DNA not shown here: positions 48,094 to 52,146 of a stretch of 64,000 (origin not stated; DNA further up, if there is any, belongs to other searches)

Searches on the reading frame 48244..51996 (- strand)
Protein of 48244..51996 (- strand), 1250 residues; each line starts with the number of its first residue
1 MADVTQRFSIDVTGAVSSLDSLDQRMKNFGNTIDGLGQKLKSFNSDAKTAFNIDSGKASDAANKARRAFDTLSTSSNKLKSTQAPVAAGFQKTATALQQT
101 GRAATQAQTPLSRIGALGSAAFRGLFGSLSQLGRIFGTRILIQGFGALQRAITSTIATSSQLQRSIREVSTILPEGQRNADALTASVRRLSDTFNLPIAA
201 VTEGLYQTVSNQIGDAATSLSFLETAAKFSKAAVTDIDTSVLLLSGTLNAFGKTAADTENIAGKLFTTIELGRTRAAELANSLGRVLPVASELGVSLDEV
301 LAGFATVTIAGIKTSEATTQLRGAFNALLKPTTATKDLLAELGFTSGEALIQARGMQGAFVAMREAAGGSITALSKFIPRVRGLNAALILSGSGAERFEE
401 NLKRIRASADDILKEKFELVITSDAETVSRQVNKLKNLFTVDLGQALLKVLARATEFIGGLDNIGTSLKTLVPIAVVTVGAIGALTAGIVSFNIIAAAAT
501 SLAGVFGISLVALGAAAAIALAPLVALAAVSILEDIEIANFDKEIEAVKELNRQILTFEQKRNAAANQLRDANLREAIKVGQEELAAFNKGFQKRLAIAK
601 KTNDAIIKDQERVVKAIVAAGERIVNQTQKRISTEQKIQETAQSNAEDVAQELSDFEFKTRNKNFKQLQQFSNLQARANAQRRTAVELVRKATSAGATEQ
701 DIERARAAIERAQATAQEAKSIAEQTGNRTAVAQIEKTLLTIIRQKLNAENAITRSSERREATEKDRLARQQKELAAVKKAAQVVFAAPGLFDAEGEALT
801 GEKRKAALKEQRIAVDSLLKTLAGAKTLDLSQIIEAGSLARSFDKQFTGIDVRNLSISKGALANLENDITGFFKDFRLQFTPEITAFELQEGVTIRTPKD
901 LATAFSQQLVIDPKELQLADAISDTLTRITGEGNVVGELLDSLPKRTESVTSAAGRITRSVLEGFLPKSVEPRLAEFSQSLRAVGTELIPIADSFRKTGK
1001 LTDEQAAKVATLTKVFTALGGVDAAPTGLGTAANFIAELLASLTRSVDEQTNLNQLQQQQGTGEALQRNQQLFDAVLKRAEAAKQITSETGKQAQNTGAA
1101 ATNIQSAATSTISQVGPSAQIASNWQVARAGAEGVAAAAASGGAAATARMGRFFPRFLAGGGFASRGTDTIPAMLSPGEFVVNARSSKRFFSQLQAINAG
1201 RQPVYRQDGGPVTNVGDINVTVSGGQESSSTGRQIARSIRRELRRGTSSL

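Call 14: search_protein_families(library=phrogs, proteins=[window:48244-51996:-], max_evalue=0.001)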
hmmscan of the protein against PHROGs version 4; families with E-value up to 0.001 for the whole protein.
window:48244-51996:- (1250 aa): 15 families
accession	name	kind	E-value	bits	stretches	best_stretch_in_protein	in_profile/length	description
phrog_23013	-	tail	1.7e-33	116.5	1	148-534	123-509/1379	tail length tape measure protein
phrog_991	-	tail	2.1e-33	116.1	1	20-521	138-663/1966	tail length tape measure protein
phrog_1272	-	tail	2.6e-28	99.4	1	14-527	123-665/1606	tail length tape measure protein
phrog_1533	-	tail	4e-24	85.3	1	19-730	131-868/1688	tail length tape measure protein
phrog_167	-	tail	4.7e-18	65.4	1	18-526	153-619/1555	tail length tape measure protein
phrog_4704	-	tail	2.2e-17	64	1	18-502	53-565/625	tail length tape measure protein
phrog_28775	-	tail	3.7e-16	59.3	1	147-489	46-389/1303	tail length tape measure protein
phrog_28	-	tail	4e-14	53.2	1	8-529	122-664/1228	tail length tape measure protein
phrog_36688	-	tail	5.2e-13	48.4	1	145-330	60-246/1600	tail length tape measure protein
phrog_14441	-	tail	1.3e-12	49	1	155-320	74-238/241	tail length tape measure protein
phrog_58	-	tail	1.6e-12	47.6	1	5-528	185-633/1544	tail length tape measure protein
phrog_9696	-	tail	8.4e-12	44.7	1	86-366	10-280/1415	tail length tape measure protein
phrog_5493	-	tail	1.7e-09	37.6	1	227-345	137-255/1102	tail length tape measure protein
phrog_1293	-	tail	8.3e-06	24.8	1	18-349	37-385/1424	tail length tape measure protein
phrog_5218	-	unknown function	0.00081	18.6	0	56-806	148-957/1599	-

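Call 15: search_protein_families(library=pfam, proteins=[window:48244-51996:-], max_evalue=0.001)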
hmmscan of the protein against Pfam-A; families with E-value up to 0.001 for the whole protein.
window:48244-51996:- (1250 aa): 1 family
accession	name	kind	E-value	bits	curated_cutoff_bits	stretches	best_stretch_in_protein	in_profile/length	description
PF10145.14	PhageMin_Tail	-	2.8e-25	89.8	33.2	1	186-370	3-187/201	Phage-related minor tail protein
